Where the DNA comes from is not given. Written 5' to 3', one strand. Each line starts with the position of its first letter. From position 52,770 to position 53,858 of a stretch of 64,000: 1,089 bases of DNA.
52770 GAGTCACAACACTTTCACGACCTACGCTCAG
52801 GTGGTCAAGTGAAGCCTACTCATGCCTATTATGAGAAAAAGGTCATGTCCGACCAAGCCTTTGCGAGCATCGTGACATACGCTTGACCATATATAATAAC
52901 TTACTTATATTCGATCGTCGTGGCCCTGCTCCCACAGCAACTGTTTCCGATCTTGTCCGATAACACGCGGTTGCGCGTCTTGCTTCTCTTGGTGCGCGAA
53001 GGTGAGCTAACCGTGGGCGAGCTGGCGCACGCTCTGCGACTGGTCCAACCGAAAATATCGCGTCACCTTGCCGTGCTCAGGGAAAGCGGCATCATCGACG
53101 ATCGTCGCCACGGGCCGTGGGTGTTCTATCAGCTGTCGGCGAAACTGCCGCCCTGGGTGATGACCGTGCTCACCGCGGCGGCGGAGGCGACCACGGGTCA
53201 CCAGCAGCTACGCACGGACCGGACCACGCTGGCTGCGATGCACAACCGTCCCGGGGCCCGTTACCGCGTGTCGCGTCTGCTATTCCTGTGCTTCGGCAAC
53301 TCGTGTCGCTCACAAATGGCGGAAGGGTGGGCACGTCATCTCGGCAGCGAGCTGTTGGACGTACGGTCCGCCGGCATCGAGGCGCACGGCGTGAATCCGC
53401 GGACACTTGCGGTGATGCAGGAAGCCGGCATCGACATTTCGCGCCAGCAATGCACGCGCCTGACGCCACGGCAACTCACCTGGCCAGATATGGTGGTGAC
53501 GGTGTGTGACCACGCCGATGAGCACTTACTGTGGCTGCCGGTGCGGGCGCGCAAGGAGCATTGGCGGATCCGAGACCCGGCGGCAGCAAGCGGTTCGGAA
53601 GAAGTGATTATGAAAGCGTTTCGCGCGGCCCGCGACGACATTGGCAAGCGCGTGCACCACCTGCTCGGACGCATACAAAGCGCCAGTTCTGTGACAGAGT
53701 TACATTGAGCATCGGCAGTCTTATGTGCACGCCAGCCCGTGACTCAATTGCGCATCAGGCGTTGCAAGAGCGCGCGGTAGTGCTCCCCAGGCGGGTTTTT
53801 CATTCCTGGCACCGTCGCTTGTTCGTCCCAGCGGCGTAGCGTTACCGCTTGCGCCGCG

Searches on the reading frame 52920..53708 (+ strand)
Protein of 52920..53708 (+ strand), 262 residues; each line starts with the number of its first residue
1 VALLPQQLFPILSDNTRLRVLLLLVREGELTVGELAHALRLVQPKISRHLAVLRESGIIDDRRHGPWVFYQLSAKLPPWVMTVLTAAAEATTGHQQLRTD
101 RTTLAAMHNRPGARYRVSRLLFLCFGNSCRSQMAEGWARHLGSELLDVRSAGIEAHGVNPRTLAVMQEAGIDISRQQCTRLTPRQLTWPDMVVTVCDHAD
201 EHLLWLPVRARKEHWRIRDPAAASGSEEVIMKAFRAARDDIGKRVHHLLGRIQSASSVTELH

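Call 19: search_protein_families(library=pfam, proteins=[window:52920-53708:+])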
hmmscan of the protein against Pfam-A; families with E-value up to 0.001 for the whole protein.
window:52920-53708:+ (262 aa): 8 families
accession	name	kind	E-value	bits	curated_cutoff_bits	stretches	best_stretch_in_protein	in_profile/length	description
PF01451.26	LMWPc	-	1.2e-18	68.1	23.2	1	121-249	2-144/144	Low molecular weight phosphotyrosine protein phosphatase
PF01022.26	HTH_5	-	2.3e-13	50.2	22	1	14-60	1-46/47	Bacterial regulatory protein, arsR family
PF12840.13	HTH_20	-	1.7e-09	38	27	1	12-60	1-49/51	Helix-turn-helix domain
PF13412.12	HTH_24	-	6.3e-07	29.3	21.9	1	14-59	2-47/48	Winged helix-turn-helix DNA-binding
PF12802.13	MarR_2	-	6.4e-06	26.7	27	1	17-62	7-53/61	MarR family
PF01978.25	TrmB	-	0.00027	21.2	25.6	1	19-70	12-63/68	Sugar-specific transcriptional regulator TrmB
PF01047.28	MarR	-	0.0003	21.1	24.6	1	16-62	4-50/59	MarR family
PF13545.12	HTH_Crp_2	-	0.00098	19.5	27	0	29-63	22-56/70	Crp-like helix-turn-helix domain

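Call 21: find_encoding_contigs(protein=window:52920-53708:+, flank=3000, max_places=6)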
Protein window:52920-53708:+ (262 aa): 5 contigs read that carry it; 3 places shown.
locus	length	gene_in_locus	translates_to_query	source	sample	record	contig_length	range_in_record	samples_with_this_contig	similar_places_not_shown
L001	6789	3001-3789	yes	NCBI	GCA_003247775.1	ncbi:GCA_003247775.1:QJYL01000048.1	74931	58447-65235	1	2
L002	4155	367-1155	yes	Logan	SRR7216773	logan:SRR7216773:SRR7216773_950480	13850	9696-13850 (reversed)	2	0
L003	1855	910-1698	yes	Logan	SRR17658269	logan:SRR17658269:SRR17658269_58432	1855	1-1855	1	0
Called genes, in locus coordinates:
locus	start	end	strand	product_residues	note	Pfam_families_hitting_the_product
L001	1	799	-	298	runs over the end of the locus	PF00528:BPD_transp_1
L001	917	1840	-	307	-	PF12974:Phosphonate-bd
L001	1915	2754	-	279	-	PF00005:ABC_tran, PF13304:AAA_21 (faint)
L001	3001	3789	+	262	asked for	PF01022:HTH_5, PF12802:MarR_2 (weak), PF12840:HTH_20, PF13412:HTH_24 (weak), PF01451:LMWPc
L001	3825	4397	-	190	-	PF01966:HD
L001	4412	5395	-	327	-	PF22290:DmmA-like_N (weak), PF00175:NAD_binding_1 (weak), PF00111:Fer2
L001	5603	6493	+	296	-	PF00126:HTH_1, PF03466:LysR_substrate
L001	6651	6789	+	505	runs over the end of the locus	PF00355:Rieske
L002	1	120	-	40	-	?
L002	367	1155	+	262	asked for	PF01022:HTH_5, PF12802:MarR_2 (weak), PF12840:HTH_20, PF13412:HTH_24 (weak), PF01451:LMWPc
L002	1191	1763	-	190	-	PF01966:HD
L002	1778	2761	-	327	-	PF22290:DmmA-like_N (weak), PF00175:NAD_binding_1 (weak), PF00111:Fer2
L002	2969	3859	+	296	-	PF00126:HTH_1, PF03466:LysR_substrate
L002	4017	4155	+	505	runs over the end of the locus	PF00355:Rieske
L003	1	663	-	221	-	?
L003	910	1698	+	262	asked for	PF01022:HTH_5, PF12802:MarR_2 (weak), PF12840:HTH_20, PF13412:HTH_24 (weak), PF01451:LMWPc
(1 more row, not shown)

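Call 26: find_homologous_proteins(query=window:52920-53708:+, max_evalue=1e-10)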
Query window:52920-53708:+ (262 aa): 5287 proteins with E <= 1e-10 among 8000 candidates; the best 120 are listed.
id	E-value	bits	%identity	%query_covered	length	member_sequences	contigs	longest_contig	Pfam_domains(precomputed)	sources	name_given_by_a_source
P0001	5.2e-171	585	100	100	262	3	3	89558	PF12840.14,PF13412.13,PF01022.27,PF01451.28,PF12802.14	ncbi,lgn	-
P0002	5.0e-155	532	91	95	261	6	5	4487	PF12840.14,PF01022.27,PF01451.28,PF12802.14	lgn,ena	-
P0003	1.4e-132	459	90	86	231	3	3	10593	PF01022.27,PF01451.28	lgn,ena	-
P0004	6.4e-121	421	73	96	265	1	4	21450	PF12840.14,PF01022.27,PF01451.28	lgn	-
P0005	4.1e-120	418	73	96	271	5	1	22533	PF12840.14,PF13412.13,PF01022.27,PF01451.28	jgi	jgi:arsenate reductase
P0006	8.5e-107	374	66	97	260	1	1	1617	PF12840.14,PF13412.13,PF01022.27,PF01451.28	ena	-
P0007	1.3e-104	367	63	98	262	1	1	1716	PF12840.14,PF13412.13,PF01022.27,PF01451.28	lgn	-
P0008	1.6e-104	367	64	97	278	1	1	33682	PF12840.14,PF01022.27,PF01451.28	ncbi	ncbi:MAG: metalloregulator ArsR/SmtB family transcription factor [Acidiferrobacterales bacterium]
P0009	3.2e-95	336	84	68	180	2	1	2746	PF01451.28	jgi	jgi:arsenate reductase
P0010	2.7e-77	278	54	96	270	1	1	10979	PF01022.27,PF01451.28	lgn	-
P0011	4.3e-59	218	47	98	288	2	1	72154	PF01022.27,PF01451.28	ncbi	ncbi:MAG: metalloregulator ArsR/SmtB family transcription factor [Leptospirales bacterium]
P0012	7.4e-58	214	45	94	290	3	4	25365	PF01022.27,PF01451.28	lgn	-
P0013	9.4e-58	214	46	98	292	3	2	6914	PF01022.27,PF01451.28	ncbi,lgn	-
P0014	2.2e-56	209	45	97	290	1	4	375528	PF01022.27,PF01451.28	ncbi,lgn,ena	-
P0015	2.6e-55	206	45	97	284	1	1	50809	PF01022.27,PF01451.28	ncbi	ncbi:MAG: metalloregulator ArsR/SmtB family transcription factor [Leptospirales bacterium]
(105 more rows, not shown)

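Call 27: find_encoding_contigs(protein=P0004, flank=4000, max_places=2)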
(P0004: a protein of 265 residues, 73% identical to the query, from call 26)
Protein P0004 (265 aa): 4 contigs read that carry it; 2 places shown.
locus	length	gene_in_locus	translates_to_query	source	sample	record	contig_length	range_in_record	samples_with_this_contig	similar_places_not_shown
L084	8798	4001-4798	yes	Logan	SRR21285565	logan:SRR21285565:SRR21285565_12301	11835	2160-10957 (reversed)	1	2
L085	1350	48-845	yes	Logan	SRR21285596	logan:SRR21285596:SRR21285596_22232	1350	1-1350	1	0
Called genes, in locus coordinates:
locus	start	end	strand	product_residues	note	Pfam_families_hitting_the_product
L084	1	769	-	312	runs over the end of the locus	PF00528:BPD_transp_1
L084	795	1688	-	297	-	PF00528:BPD_transp_1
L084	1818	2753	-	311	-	PF12974:Phosphonate-bd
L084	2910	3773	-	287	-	PF00005:ABC_tran, PF13304:AAA_21 (faint)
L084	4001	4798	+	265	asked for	PF01022:HTH_5, PF12840:HTH_20 (weak), PF01451:LMWPc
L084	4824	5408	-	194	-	PF01966:HD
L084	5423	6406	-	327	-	PF22290:DmmA-like_N (weak), PF00175:NAD_binding_1 (faint), PF00111:Fer2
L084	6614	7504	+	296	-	PF00126:HTH_1, PF03466:LysR_substrate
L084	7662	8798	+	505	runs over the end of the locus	PF00355:Rieske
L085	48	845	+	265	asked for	PF01022:HTH_5, PF12840:HTH_20 (weak), PF01451:LMWPc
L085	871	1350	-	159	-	?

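Call 28: find_encoding_contigs(protein=P0005, flank=4000, max_places=2)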
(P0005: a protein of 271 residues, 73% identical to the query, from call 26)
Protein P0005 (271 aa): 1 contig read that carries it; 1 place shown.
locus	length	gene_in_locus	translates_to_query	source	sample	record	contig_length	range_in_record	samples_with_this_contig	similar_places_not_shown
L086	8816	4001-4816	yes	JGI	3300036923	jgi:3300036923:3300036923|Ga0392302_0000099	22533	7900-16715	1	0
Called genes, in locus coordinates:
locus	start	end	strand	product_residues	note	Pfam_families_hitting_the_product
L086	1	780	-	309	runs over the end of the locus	PF00528:BPD_transp_1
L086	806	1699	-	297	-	PF00528:BPD_transp_1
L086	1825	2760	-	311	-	PF12974:Phosphonate-bd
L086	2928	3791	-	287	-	PF00005:ABC_tran, PF13304:AAA_21 (faint)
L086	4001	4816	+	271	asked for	PF01022:HTH_5, PF12840:HTH_20, PF13412:HTH_24 (weak), PF01451:LMWPc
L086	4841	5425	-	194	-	PF01966:HD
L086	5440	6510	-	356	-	PF22290:DmmA-like_N (weak), PF00175:NAD_binding_1 (weak), PF00111:Fer2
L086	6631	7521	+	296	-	PF00126:HTH_1, PF03466:LysR_substrate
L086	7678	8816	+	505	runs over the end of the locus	PF00355:Rieske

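Call 29: find_encoding_contigs(protein=P0008, flank=4000, max_places=2)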
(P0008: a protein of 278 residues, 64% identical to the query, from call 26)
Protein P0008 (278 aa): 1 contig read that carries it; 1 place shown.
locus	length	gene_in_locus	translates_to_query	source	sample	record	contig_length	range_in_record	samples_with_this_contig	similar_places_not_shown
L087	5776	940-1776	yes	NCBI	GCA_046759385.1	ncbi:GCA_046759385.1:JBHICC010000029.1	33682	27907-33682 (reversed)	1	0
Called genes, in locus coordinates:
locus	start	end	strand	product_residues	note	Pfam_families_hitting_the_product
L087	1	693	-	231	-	PF00005:ABC_tran, PF13304:AAA_21 (faint)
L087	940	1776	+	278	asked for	PF01022:HTH_5, PF12840:HTH_20 (weak), PF01451:LMWPc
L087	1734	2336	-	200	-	PF01966:HD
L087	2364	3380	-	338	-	PF22290:DmmA-like_N, PF00111:Fer2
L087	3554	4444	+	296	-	PF00126:HTH_1, PF03466:LysR_substrate, PF12727:PBP_like (faint)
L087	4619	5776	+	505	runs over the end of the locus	PF00355:Rieske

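Call 30: find_encoding_contigs(protein=P0010, flank=4000, max_places=2)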
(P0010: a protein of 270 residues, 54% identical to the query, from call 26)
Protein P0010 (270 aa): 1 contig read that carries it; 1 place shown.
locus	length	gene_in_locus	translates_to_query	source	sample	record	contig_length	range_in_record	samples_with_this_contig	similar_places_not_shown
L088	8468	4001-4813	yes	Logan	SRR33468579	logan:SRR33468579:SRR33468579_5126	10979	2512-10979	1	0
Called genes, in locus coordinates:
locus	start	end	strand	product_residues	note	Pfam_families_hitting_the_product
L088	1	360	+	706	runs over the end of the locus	-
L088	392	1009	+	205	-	PF05401:NodS, PF13649:Methyltransf_25 (weak), PF08241:Methyltransf_11 (weak), PF08242:Methyltransf_12 (weak)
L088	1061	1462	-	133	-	-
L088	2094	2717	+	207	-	PF00593:TonB_dep_Rec_b-barrel, PF14905:OMP_b-brl_3 (weak)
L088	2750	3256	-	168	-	PF08534:Redoxin, PF00578:AhpC-TSA, PF13098:Thioredoxin_2, PF02630:SCO1-SenC (weak), PF00085:Thioredoxin, PF13905:Thioredoxin_8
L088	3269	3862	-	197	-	-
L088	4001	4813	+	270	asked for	PF01022:HTH_5, PF01451:LMWPc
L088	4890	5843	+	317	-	PF03773:ArsP_1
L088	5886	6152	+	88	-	PF01169:GDT1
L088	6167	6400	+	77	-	PF13192:Thioredoxin_3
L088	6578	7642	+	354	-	-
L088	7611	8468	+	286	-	?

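Call 33: find_encoding_contigs(protein=P0011, flank=4000, max_places=1)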
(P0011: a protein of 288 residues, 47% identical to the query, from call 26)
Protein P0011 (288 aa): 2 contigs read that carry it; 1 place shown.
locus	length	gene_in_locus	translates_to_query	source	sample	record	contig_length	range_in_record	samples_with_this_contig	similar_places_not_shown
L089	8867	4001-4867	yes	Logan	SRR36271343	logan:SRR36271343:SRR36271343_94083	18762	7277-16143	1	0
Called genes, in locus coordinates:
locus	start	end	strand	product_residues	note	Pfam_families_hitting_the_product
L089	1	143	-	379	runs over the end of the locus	PF25917:BSH_RND, PF25973:BSH_CzcB, PF25954:Beta-barrel_RND_2, PF25967:RND-MFP_C, PF25989:YknX_C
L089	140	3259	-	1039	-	PF00873:ACR_tran, PF03176:MMPL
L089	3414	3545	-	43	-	-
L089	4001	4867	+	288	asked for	PF01022:HTH_5, PF01451:LMWPc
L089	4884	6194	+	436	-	PF00939:Na_sulph_symp (weak), PF02040:ArsB, PF03600:CitMHS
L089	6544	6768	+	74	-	PF09360:zf-CDGSH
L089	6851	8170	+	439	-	-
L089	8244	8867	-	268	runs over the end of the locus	PF00561:Abhydrolase_1, PF12146:Hydrolase_4, PF12697:Abhydrolase_6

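Call 34: find_encoding_contigs(protein=P0014, flank=4000, max_places=1)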
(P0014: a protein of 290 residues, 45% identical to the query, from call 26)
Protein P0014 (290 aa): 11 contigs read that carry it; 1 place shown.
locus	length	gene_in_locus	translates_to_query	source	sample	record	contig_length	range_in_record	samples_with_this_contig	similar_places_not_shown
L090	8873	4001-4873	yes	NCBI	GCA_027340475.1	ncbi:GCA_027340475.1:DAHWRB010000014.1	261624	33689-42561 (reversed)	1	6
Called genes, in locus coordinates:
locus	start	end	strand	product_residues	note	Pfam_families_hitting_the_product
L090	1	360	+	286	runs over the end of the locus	PF03239:FTR1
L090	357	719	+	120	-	PF13473:Cupredoxin_1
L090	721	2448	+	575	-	PF25210:Kelch_FKB95 (faint), PF01344:Kelch_1 (faint), PF13415:Beta-prop_FBX42 (weak), PF24681:Kelch_KLHDC2_KLHL20_DRC7, PF24981:Beta-prop_ATRN-LZTR1 (faint), PF13415:Beta-prop_FBX42 (weak), PF13964:Beta-prop_Calicin (weak), PF24681:Kelch_KLHDC2_KLHL20_DRC7 (weak), +3 more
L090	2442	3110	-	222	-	-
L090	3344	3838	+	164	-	-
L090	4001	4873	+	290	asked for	PF01022:HTH_5, PF01451:LMWPc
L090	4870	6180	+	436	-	PF02040:ArsB, PF03600:CitMHS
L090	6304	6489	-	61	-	-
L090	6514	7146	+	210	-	-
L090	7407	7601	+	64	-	PF09360:zf-CDGSH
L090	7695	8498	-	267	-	PF00561:Abhydrolase_1, PF12146:Hydrolase_4, PF12697:Abhydrolase_6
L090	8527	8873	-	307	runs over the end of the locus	PF03446:NAD_binding_2, PF14833:NAD_binding_11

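Call 35: find_encoding_contigs(protein=P0012, flank=4000, max_places=1)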
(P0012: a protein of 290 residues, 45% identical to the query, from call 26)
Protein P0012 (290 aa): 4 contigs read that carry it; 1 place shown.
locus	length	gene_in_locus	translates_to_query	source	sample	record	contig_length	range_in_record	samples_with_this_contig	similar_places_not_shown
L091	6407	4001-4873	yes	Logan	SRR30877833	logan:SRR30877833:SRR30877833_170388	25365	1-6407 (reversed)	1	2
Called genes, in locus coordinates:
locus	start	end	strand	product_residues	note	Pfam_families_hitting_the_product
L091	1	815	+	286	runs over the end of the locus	PF03239:FTR1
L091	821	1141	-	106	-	-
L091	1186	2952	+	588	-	PF07646:Kelch_2 (faint), PF13964:Beta-prop_Calicin (faint), PF01344:Kelch_1 (faint), PF24681:Kelch_KLHDC2_KLHL20_DRC7, PF24981:Beta-prop_ATRN-LZTR1 (weak), PF24996:NANM (faint), PF13415:Beta-prop_FBX42 (weak), PF24681:Kelch_KLHDC2_KLHL20_DRC7 (weak), +1 more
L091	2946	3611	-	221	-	-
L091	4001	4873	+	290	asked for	PF01022:HTH_5, PF01451:LMWPc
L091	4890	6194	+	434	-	PF02040:ArsB, PF03600:CitMHS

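Call 36: find_encoding_contigs(protein=P0007, flank=4000, max_places=1)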
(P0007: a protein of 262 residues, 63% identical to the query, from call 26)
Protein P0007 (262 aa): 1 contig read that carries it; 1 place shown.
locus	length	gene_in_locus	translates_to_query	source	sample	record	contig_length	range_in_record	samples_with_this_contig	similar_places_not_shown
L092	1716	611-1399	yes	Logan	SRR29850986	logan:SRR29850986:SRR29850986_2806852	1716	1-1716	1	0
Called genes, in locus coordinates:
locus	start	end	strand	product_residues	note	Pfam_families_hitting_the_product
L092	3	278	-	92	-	?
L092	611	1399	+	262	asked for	PF01022:HTH_5, PF12840:HTH_20, PF13412:HTH_24 (weak), PF01451:LMWPc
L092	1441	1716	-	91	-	?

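Call 43: search_solved_structures(query=window:52920-53708:+, max_evalue=0.00001, show_alignments=2)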
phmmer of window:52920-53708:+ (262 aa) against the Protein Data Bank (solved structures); distinct sequences matched with E-value up to 0.00001: 29.
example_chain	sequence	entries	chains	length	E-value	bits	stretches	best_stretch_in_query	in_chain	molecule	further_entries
1jl3_A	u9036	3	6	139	6.1e-32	114.2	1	120-246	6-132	ARSENATE REDUCTASE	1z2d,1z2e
2ipa_B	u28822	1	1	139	6.3e-28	101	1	120-246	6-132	Protein arsC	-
1lk0_A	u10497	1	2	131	7.7e-28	100.7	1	120-227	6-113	arsenate reductase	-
2cd7_A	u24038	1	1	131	7.7e-28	100.7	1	120-227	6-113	PROTEIN ARSC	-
1ljl_A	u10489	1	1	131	3.8e-27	98.4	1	120-227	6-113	arsenate reductase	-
1lju_A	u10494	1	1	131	7e-26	94.3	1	120-227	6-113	arsenate reductase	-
1jf8_A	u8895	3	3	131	1.7e-24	89.8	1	120-227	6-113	arsenate reductase | Protein arsC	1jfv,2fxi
8p5n_A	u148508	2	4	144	8.9e-24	87.4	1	118-246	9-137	Low molecular weight phosphatase family protein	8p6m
1rxe_A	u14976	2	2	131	4.2e-23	85.2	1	120-227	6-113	Arsenate reductase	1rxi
2l17_A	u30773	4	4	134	6.5e-18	68.2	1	117-252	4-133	Arsenate reductase | Glutaredoxin arsenate reductase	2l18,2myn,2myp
2l19_A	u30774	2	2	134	6.7e-17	64.9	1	117-252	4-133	Arsenate reductase | Glutaredoxin arsenate reductase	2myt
2myu_A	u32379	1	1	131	4.3e-15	59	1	119-252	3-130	Glutaredoxin arsenate reductase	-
3rh0_A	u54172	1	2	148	6.5e-11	45.3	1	117-249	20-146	ARSENATE REDUCTASE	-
3pqj_A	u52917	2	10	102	3.6e-10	42.8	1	8-77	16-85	Biofilm growth-associated repressor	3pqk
4k2e_A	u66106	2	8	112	4e-09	39.4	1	10-75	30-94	Transcriptional activator HlyU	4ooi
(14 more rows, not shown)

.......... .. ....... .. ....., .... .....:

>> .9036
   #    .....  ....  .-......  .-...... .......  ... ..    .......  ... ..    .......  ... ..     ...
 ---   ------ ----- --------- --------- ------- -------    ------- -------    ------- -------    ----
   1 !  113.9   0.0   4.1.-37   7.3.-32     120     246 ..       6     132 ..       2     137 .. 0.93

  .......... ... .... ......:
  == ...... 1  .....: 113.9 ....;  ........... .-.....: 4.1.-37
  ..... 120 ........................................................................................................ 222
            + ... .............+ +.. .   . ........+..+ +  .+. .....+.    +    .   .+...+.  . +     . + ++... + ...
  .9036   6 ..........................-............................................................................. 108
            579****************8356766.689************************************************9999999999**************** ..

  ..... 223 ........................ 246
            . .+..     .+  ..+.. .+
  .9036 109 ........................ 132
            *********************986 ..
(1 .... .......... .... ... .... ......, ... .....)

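Call 50: search_protein_families(library=ncbifam, proteins=[window:52920-53708:+], max_evalue=0.00001)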
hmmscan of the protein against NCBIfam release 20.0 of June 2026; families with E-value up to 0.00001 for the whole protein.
window:52920-53708:+ (262 aa): 10 families
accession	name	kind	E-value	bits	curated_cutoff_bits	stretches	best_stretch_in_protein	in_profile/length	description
TIGR02691.1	arsC_pI258_fam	equivalog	4.5e-42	143.3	174.3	1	121-247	2-128/129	arsenate reductase (thioredoxin)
NF010053.0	PRK13530.1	subfamily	2.2e-36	125.2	215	1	120-247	6-127/133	arsenate reductase (thioredoxin)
NF007528.0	PRK10141.1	subfamily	8.6e-32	109.4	97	1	2-94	3-95/117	metalloregulator ArsR/SmtB family transcription factor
NF033788.1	HTH_metalloreg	subfamily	1.4e-23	82.5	55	1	7-75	3-71/77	metalloregulator ArsR/SmtB family transcription factor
TIGR02689.1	ars_reduc_gluta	equivalog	2.5e-22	79.4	157.6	1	119-248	2-125/126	arsenate reductase, glutathione/glutaredoxin type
NF033789.1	repress_SdpR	subfamily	2e-14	53.2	100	1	9-75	2-67/79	autorepressor SdpR family transcription factor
NF040642.1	sulf_sens_BigR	equivalog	4.3e-13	49.2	155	1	8-75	13-79/95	sulfite-sensing transcriptional repressor BigR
NF045707.1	Dbac_1936_reg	equivalog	2.4e-11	43.5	115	1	11-85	13-83/99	ArsR/SmtB-type metalloregulator TsoR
NF047906.1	CdPbTransRegCmtR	equivalog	3.4e-09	36.6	150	1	11-74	17-79/104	Cd(II)/Pb(II)-sensing metalloregulatory transcriptional regulator CmtR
NF041413.1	ArsR_Rv2640c_fam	equivalog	6.7e-08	32.9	155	1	12-74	39-103/118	Rv2640c family ArsR-like transcriptional regulator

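Call 65: find_related_loci(query=window:52920-53708:+, collection=metagenome_contigs, flank=1500)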
Query window:52920-53708:+ (262 aa) in metagenome_contigs; peptide patterns used: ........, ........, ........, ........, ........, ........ (x = any residue, [..] = any of these).
600 stretches matched a pattern (row limit reached: there are more); 542 encode a relative of the query (tblastn E <= 1e-3); the best 80 are kept; 80 distinct loci.
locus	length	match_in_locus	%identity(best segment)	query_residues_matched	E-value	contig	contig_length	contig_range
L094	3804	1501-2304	52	1-257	9e-88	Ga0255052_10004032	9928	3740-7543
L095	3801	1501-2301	52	1-259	1e-81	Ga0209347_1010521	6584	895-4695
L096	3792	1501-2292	49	1-256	8e-81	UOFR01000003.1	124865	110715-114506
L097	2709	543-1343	49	1-258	5e-82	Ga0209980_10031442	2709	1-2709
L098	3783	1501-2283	52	7-257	2e-80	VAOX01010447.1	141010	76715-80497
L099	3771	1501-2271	53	8-253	6e-80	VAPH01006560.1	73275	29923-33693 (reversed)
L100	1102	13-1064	42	3-249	6e-62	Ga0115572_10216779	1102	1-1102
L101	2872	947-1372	65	108-249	3e-55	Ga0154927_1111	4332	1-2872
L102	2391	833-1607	60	7-255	2e-68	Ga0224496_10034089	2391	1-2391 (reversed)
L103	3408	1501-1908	61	118-253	6e-53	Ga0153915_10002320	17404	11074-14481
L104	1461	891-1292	63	120-253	1e-54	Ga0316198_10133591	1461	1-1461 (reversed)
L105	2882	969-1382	61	116-253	1e-52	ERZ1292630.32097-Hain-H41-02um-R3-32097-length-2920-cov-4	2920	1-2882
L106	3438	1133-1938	60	8-258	9e-71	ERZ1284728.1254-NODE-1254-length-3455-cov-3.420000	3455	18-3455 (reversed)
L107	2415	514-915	64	120-253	5e-52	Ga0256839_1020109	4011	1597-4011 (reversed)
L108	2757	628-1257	49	51-254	4e-52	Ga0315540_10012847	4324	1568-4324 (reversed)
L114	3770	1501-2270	56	1-257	8e-70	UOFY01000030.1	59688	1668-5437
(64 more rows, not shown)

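Call 70: search_protein_families(library=ncbifam, proteins=[L098:2286-3365:+, L114:2270-3349:+], max_evalue=1e-10)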
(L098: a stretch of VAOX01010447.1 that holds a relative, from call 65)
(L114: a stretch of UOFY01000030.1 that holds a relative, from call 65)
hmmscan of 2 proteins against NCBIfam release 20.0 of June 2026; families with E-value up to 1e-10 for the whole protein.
L098:2286-3365:+ (360 aa): 1 family
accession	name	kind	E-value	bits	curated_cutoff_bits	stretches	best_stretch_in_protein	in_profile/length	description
TIGR00832.1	acr3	equivalog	2.8e-108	362.1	282.8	1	1-330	1-326/327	ACR3 family arsenite efflux transporter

L114:2270-3349:+ (360 aa): 1 family
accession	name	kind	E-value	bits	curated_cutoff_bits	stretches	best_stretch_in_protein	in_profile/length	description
TIGR00832.1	acr3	equivalog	4.3e-111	371.4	282.8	1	1-330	1-326/327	ACR3 family arsenite efflux transporter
